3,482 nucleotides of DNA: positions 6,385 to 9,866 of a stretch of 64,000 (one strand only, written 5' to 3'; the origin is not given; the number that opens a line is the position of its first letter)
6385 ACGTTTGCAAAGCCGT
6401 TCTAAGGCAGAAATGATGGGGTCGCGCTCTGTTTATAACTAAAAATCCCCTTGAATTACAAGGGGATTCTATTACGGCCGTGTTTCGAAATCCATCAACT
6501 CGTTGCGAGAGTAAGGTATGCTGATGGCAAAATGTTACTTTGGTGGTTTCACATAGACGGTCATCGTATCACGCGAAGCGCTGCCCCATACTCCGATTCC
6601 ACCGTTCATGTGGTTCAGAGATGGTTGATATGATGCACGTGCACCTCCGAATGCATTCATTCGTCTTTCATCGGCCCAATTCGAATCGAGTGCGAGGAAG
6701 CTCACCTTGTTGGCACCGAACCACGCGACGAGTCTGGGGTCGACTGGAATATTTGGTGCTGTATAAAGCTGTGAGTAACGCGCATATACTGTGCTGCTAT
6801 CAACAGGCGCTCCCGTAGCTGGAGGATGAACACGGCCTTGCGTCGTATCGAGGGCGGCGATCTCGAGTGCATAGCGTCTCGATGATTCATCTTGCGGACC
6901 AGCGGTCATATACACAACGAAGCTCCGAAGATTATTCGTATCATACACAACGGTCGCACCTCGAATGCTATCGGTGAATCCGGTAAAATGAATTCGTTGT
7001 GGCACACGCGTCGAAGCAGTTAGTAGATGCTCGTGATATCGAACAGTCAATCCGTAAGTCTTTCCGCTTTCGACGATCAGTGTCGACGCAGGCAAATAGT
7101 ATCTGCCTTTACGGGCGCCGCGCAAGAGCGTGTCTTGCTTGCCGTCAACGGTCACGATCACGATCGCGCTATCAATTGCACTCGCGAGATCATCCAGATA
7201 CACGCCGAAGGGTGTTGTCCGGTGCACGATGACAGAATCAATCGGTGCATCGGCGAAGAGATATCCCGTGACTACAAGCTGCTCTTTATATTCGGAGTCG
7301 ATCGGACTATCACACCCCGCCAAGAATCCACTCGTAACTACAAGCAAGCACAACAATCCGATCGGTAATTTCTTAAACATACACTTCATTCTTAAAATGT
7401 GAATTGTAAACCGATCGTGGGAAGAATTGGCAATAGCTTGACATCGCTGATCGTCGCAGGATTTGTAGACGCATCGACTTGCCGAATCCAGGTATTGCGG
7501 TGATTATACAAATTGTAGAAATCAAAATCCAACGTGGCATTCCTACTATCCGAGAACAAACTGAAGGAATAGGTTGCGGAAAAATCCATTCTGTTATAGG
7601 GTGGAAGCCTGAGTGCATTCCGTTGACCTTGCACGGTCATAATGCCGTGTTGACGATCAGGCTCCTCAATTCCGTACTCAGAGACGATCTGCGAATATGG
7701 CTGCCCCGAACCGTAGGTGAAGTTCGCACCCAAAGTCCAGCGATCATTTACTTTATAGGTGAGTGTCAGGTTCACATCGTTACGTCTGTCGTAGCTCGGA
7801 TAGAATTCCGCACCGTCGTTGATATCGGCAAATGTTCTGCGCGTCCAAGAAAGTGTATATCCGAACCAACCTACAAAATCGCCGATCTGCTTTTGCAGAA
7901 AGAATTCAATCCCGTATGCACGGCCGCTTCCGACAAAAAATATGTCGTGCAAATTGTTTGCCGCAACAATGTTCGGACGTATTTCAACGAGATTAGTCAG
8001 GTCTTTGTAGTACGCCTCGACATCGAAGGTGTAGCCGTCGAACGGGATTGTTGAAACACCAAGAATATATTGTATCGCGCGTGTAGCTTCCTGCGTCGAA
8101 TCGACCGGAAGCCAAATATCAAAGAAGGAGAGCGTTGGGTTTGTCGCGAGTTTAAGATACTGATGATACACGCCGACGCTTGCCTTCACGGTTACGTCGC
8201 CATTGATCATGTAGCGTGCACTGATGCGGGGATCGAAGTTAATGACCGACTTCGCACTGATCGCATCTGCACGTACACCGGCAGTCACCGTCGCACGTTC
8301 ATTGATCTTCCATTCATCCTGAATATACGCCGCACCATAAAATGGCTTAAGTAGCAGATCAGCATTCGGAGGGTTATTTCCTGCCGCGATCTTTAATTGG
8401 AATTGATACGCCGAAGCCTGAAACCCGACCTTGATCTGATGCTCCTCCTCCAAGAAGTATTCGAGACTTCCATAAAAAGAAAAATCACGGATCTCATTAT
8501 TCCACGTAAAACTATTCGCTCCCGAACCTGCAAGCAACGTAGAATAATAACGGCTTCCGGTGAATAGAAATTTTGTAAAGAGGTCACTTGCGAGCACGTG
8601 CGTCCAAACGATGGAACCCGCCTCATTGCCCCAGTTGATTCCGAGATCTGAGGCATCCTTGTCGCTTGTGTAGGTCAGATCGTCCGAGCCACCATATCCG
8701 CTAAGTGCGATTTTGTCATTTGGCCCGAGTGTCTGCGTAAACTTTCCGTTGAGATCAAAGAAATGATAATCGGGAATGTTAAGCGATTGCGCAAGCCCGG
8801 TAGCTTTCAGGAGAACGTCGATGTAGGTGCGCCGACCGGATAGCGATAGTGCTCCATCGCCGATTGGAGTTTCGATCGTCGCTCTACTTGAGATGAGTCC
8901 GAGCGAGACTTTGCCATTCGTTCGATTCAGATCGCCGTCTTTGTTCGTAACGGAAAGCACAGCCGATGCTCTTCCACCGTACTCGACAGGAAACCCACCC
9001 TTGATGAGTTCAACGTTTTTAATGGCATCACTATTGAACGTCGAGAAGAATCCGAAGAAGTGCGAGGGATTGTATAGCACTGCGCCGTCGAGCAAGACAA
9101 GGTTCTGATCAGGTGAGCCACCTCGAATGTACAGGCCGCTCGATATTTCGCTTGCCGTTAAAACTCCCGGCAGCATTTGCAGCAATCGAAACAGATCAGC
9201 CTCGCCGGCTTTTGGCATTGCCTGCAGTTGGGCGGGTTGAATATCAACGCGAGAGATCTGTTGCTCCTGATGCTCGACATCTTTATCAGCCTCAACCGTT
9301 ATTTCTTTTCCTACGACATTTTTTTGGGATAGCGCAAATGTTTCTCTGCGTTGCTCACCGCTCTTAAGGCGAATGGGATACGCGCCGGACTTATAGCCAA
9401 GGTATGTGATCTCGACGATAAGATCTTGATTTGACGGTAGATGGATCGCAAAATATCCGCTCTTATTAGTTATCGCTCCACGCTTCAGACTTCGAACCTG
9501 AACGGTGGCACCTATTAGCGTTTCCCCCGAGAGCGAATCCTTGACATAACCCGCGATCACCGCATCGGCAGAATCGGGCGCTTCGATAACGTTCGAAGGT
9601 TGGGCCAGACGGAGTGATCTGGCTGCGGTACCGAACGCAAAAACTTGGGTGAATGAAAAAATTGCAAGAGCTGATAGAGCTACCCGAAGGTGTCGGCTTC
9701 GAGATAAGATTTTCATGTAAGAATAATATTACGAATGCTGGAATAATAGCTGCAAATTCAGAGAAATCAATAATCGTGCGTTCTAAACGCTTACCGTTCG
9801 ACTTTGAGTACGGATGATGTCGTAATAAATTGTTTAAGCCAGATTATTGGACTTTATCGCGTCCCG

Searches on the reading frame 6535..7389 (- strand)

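Call 81: search_protein_families(library=pfam, proteins=[window:6535-7389:-], max_evalue=0.0001)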
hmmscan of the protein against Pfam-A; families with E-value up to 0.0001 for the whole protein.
window:6535-7389:- (284 aa): 1 family
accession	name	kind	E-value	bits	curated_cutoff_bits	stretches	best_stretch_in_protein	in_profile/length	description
PF14054.11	DUF4249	-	5.6e-10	39.7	28.5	1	30-199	8-151/269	Domain of unknown function (DUF4249)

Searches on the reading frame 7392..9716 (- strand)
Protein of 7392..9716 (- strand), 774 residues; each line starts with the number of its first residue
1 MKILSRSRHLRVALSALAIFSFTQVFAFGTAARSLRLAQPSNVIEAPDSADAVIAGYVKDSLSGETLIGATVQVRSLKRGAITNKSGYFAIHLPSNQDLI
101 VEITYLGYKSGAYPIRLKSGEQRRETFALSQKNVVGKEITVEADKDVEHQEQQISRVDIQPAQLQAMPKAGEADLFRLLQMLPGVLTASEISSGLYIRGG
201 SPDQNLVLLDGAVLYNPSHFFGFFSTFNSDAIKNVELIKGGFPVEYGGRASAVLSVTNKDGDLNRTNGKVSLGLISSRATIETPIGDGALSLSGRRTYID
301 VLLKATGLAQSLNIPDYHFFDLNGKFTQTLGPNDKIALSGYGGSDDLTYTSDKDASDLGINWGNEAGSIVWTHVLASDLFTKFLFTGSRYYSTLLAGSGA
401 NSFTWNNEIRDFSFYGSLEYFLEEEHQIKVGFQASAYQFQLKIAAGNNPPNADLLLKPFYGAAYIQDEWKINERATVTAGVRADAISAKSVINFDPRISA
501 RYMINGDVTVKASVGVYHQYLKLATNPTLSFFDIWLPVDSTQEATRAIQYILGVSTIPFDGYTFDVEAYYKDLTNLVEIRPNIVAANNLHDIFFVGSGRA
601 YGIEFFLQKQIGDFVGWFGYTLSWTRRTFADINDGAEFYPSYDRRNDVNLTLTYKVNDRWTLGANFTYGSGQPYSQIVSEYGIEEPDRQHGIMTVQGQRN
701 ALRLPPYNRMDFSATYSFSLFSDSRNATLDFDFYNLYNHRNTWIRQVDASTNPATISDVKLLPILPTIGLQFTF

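Call 81: search_protein_families(library=pfam, proteins=[window:7392-9716:-], max_evalue=0.0001)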
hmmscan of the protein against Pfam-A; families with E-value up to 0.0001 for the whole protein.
window:7392-9716:- (774 aa): 5 families
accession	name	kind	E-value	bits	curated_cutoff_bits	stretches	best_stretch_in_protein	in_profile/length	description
PF00593.30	TonB_dep_Rec_b-barrel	-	6.3e-20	72.9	27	1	317-736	21-436/436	TonB dependent receptor-like, beta-barrel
PF13715.12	CarbopepD_reg_2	-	3.6e-14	53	32.2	1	54-141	1-88/88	CarboxypepD_reg-like domain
PF07715.20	Plug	-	1.4e-12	48.5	23.9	1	165-251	15-104/107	TonB-dependent Receptor Plug Domain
PF13620.12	CarboxypepD_reg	-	2.9e-11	44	32.3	1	54-129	2-81/82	Carboxypeptidase regulatory-like domain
PF25183.1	OMP_b-brl_4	-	7e-09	35.1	30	0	696-742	765-811/838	Outer membrane beta barrel domain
